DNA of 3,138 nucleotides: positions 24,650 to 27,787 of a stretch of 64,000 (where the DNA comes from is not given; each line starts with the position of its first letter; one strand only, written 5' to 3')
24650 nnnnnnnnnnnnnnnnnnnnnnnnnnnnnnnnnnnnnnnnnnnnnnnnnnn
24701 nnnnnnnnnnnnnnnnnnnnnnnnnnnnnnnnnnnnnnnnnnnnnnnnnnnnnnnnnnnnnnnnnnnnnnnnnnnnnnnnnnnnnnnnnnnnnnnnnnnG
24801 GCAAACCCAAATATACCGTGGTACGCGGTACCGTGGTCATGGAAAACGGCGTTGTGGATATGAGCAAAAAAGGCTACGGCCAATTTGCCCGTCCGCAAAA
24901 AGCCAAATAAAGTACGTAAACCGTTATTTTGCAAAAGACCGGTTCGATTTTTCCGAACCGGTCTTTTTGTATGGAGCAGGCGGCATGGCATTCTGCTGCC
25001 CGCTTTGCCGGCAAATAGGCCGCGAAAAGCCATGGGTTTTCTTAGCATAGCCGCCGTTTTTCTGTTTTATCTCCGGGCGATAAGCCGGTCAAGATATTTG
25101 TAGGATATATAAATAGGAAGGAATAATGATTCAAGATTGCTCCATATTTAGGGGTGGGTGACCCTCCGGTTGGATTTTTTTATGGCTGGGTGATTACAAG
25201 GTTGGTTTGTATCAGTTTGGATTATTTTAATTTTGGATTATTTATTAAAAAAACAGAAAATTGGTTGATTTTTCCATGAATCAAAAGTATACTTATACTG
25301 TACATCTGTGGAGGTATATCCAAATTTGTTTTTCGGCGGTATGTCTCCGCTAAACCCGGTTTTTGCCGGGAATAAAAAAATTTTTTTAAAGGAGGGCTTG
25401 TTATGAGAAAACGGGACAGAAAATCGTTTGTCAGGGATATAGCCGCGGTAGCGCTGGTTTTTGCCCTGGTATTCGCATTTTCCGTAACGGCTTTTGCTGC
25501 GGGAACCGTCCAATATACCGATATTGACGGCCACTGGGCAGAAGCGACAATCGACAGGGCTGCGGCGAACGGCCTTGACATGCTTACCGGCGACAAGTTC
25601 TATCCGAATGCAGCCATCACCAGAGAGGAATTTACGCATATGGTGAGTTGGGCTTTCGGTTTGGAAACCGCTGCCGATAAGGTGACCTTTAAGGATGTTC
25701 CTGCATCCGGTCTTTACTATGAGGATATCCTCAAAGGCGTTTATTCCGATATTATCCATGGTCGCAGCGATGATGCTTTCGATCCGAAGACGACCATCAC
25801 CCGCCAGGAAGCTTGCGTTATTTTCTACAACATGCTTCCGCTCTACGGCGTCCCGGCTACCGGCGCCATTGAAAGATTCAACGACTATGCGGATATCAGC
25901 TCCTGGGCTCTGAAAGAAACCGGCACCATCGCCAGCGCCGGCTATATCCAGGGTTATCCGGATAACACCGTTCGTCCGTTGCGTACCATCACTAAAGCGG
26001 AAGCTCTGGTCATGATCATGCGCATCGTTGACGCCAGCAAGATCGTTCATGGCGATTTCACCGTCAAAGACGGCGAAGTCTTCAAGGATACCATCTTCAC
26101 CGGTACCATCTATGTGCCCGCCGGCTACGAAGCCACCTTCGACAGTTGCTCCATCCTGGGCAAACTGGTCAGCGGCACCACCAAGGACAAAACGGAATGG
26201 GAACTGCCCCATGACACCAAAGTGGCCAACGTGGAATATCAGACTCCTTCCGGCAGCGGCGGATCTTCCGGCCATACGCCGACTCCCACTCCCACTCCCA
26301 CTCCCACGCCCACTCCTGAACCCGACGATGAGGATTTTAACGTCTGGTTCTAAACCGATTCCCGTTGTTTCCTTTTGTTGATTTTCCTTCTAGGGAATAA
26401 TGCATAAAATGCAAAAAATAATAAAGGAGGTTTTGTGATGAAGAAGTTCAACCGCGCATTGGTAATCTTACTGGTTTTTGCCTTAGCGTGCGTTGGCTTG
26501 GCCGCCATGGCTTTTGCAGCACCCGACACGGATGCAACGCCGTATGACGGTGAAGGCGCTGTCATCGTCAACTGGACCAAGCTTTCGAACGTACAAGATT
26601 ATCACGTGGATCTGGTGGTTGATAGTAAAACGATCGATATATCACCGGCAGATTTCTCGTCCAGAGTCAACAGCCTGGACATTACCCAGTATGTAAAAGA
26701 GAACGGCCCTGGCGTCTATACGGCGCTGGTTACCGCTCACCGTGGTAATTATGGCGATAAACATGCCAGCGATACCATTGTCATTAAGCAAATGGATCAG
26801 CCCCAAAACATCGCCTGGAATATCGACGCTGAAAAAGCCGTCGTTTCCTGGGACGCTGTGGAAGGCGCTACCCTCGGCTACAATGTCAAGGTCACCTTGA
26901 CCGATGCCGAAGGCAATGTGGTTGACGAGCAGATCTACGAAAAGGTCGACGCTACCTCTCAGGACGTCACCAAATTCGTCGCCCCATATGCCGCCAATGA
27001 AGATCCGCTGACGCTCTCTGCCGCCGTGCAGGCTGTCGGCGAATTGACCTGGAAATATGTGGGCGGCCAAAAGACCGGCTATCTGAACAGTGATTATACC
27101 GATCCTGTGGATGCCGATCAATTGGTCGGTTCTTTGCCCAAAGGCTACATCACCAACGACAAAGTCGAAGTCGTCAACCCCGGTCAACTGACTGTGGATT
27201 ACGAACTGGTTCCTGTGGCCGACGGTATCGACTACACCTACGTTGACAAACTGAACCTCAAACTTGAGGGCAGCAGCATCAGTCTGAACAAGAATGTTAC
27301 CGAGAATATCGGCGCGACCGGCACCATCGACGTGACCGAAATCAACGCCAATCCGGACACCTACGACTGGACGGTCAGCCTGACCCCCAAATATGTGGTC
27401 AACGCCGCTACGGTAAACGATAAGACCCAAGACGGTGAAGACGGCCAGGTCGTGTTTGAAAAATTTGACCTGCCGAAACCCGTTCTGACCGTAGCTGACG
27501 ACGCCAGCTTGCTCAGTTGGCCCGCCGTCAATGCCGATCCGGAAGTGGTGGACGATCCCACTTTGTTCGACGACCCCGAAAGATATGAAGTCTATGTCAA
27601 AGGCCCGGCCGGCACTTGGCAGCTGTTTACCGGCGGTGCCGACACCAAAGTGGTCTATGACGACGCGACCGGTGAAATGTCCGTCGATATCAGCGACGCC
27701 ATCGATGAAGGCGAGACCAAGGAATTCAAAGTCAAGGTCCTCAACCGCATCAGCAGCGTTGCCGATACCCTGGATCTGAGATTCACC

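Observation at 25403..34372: Split cell-surface module: a 316-aa SLH anchor protein followed by an anchorless 2,644-aa hyper-acidic repeat giant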

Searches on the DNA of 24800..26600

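Call 35: search_rna_families(source=window, start=24800, end=26600, threshold=evalue, max_evalue=1)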
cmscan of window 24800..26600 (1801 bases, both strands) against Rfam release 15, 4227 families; matches with E-value up to 1: 3.
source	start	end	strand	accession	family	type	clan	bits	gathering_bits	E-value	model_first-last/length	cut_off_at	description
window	24930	25026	-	RF02617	SSRC10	Gene; sRNA;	-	22.3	56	0.22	1-113/113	no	Streptococcus sRNA 10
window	24933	25041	-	RF02590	Spy1186876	Gene; sRNA;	-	18.4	208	0.32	1-243/243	no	S. pyogenes small RNA 1186876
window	24922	24972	+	RF02051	STnc450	Gene; sRNA;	-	18.3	37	0.82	1-57/57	no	Enterobacterial sRNA STnc450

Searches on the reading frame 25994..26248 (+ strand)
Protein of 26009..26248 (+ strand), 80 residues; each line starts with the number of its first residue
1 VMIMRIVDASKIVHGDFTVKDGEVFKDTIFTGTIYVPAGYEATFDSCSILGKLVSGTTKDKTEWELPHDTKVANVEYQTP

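Call 43: search_protein_representatives(protein=window:26009-26248:+)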
Query: 80 residues. Proteins with E-value up to 0.001 (for the whole library): 7; up to 1e-10: 3; up to 1e-30: 1. The best 7 are listed.
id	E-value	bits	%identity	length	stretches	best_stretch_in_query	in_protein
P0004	9.2e-33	127.6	76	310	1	2-80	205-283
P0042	4.5e-18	80.9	58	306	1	3-78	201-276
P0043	1.9e-12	63.0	46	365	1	2-79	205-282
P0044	6.8e-09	51.8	38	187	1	2-79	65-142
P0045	7.8e-09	51.6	41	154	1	2-80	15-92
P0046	6.4e-05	39.1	39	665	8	17-58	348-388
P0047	4.4e-04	36.5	39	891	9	19-53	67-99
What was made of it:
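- An exhaustive search with the anchor's conserved domain found it only in this anchor family (call 43).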

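Call 45: search_protein_families(library=pfam, proteins=[P0042, P0043, P0044, P0045, P0046, P0047], max_evalue=0.01)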
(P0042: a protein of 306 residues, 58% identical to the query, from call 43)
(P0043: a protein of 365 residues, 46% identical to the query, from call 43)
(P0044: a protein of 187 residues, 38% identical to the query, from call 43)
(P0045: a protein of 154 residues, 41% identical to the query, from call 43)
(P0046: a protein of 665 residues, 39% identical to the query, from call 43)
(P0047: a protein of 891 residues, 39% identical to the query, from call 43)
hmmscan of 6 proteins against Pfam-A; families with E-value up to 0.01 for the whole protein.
P0042 (306 aa): 1 family
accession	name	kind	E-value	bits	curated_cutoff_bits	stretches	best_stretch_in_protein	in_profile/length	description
PF00395.25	SLH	-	7e-24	84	20.8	3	155-197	2-43/44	S-layer homology domain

P0043 (365 aa): 1 family
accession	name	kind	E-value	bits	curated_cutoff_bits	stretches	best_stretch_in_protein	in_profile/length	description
PF00395.25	SLH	-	1.7e-34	118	20.8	3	38-79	1-43/44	S-layer homology domain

P0044 (187 aa): 1 family
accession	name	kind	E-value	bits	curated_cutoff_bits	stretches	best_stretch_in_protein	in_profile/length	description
PF00395.25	SLH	-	1.5e-08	34.9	20.8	1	21-62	2-43/44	S-layer homology domain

P0045 (154 aa): 0 families

P0046 (665 aa): 1 family
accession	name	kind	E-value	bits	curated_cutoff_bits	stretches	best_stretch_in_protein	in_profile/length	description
PF09922.15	LiaF-like_C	-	0.0017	18.7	29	0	326-360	39-73/114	Cell wall-active antibiotics response LiaF, C-terminal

P0047 (891 aa): 14 families
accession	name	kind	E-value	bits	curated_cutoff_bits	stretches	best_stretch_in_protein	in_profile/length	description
PF18957.6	RibLong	-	1.6e-218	708.8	27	10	620-712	1-93/93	Long Rib domain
PF08428.16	Rib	-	2.4e-32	111.9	27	4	6-40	42-75/76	Rib domain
PF23619.1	Ig_VWA7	-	6.2e-24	84.7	27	0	576-612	61-99/104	VWA7 Ig-like domain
PF02883.26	Alpha_adaptinC2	-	5.9e-16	59.2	27.6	0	276-335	49-102/111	Adaptin C-terminal domain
PF03413.25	PepSY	-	8.1e-16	58.5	24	0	85-101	40-58/60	Peptidase propeptide and YPEB domain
PF21226.3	MalQ_N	-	3.3e-13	50.2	24.1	0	714-761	22-73/91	MalQ N-terminal beta sandwich domain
PF00397.32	WW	-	5.7e-13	49.1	26.9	0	85-99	2-16/31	WW domain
PF25371.1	DUF7884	-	1.2e-11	45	27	0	112-128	9-25/90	Domain of unknown function (DUF7884)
PF18938.6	aRib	-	3e-09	37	27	0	400-420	41-65/71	Atypical Rib domain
PF17186.10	Lipocalin_9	-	4.9e-08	33.6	26.2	0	562-589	72-99/131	Lipocalin-like domain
PF13501.12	SoxY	-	1.6e-07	31.9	28.4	0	671-716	13-58/112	Sulfur oxidation protein SoxY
PF24929.1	GlfB_C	-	3.1e-07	30.5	27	0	562-582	147-167/227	GlfB-like, C-terminal domain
PF19116.6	DUF5801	-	0.0016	19.2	27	0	567-582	77-92/137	Domain of unknown function (DUF5801)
PF02018.23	CBM_4_9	-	0.0062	17.3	25.9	0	396-445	60-109/136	Carbohydrate binding domain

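Call 47: find_homologous_proteins(query=A4, max_evalue=0.01)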
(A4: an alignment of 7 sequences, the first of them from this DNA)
Query A4 (7 sequences): 289 candidates shared short words with the query, none scored E <= 0.01.
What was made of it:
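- Tried and rejected: A third word-indexed homology search with the conserved-domain alignment A4 returned nothing, although orthologues exist (call 47).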

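Call 48: find_encoding_contigs(protein=P0043, flank=10000, max_places=4)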
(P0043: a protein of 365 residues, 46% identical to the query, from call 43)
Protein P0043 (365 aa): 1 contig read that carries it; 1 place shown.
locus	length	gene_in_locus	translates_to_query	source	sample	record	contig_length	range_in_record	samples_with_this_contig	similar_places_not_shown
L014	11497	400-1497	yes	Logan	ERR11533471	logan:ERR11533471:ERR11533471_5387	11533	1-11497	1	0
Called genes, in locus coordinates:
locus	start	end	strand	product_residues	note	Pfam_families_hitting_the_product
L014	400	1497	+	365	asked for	PF00395:SLH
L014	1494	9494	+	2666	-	PF00041:fn3 (faint)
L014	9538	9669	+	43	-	-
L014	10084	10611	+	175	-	PF00004:AAA (weak), PF13238:AAA_18 (weak), PF13671:AAA_33, PF01202:SKI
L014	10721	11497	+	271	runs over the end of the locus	?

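Call 49: find_encoding_contigs(protein=P0042, flank=10000, max_places=4)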
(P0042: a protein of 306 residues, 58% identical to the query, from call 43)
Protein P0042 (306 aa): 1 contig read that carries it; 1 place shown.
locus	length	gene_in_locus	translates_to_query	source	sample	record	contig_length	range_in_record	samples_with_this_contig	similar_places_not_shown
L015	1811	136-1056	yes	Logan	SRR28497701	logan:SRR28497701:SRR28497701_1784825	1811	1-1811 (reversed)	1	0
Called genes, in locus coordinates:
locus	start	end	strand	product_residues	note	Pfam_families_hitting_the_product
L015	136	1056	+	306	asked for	PF00395:SLH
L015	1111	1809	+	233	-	?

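Call 55: find_related_loci(query=A4, collection=metagenome_contigs, flank=10000)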
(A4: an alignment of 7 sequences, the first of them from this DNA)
Query A4 (85 aa) in metagenome_contigs; peptide patterns used: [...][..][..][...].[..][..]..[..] (x = any residue, [..] = any of these).
27 stretches matched a pattern; 1 encode a relative of the query (tblastn E <= 1e-3); 1 distinct loci.
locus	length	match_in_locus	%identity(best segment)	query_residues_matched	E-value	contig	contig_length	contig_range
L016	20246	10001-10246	55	1-82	2e-26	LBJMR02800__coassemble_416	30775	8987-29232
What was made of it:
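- Tried and rejected: The JGI metagenome scan found one further locus (call 55).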

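Call 82: find_encoding_contigs(protein=P0045, flank=10000, max_places=4)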
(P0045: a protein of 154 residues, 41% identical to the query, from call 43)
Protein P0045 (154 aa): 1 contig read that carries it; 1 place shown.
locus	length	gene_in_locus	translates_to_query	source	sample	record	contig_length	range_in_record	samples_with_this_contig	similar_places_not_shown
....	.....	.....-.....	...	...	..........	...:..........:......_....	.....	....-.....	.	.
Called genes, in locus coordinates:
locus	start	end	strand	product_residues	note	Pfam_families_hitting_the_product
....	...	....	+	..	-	-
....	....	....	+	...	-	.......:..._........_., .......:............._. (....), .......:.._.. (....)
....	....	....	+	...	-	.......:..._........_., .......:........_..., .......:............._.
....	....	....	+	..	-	-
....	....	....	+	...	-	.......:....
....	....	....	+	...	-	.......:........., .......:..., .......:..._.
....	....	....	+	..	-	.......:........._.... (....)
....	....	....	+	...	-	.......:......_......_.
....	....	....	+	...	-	-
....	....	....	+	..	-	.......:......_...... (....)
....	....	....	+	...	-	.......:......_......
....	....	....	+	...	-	-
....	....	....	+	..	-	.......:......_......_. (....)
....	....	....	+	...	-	-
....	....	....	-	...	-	-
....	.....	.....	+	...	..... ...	-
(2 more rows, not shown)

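Call 83: find_encoding_contigs(protein=P0044, flank=10000, max_places=4)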
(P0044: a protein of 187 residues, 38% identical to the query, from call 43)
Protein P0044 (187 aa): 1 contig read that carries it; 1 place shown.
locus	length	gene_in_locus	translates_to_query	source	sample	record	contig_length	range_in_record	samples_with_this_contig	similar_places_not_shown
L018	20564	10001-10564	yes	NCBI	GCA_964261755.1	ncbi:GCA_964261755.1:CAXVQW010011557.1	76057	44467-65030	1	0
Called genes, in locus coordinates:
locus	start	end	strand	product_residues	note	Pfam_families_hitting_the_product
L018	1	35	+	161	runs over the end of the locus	PF12682:Flavodoxin_4, PF12724:Flavodoxin_5 (faint)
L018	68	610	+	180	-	PF02525:Flavodoxin_2, PF03358:FMN_red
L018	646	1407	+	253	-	PF02627:CMD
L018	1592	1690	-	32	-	-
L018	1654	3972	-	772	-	PF00122:E1-E2_ATPase, PF00702:Hydrolase, PF13246:Cation_ATPase, PF00689:Cation_ATPase_C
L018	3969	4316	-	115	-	PF00690:Cation_ATPase_N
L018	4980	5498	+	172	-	PF02559:CarD_TRCF_RID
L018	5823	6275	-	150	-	PF14501:HATPase_c_5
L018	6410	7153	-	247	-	-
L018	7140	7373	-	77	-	-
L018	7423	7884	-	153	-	PF00072:Response_reg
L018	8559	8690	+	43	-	-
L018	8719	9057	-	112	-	PF12844:HTH_19 (weak), PF01381:HTH_3, PF13560:HTH_31 (weak)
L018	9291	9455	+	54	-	-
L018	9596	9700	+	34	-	-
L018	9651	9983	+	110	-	PF00395:SLH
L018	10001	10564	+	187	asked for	PF00395:SLH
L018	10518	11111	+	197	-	-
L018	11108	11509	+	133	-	-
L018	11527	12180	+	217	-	-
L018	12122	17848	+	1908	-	PF00041:fn3 (faint)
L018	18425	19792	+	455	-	PF17802:SpaA (faint), PF13620:CarboxypepD_reg (weak)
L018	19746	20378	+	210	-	-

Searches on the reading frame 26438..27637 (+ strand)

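Call 31: search_protein_families(library=pfam, proteins=[window:26438-27637:+], max_evalue=0.1)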
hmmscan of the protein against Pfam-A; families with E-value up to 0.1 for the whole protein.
window:26438-27637:+ (400 aa): 2 families
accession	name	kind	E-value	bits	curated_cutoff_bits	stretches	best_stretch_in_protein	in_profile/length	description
PF16383.10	DUF4992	-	0.032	14.4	29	1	124-171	56-103/183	Domain of unknown function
PF01108.23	Tissue_fac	-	0.072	13.4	27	0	115-181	18-85/107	Tissue factor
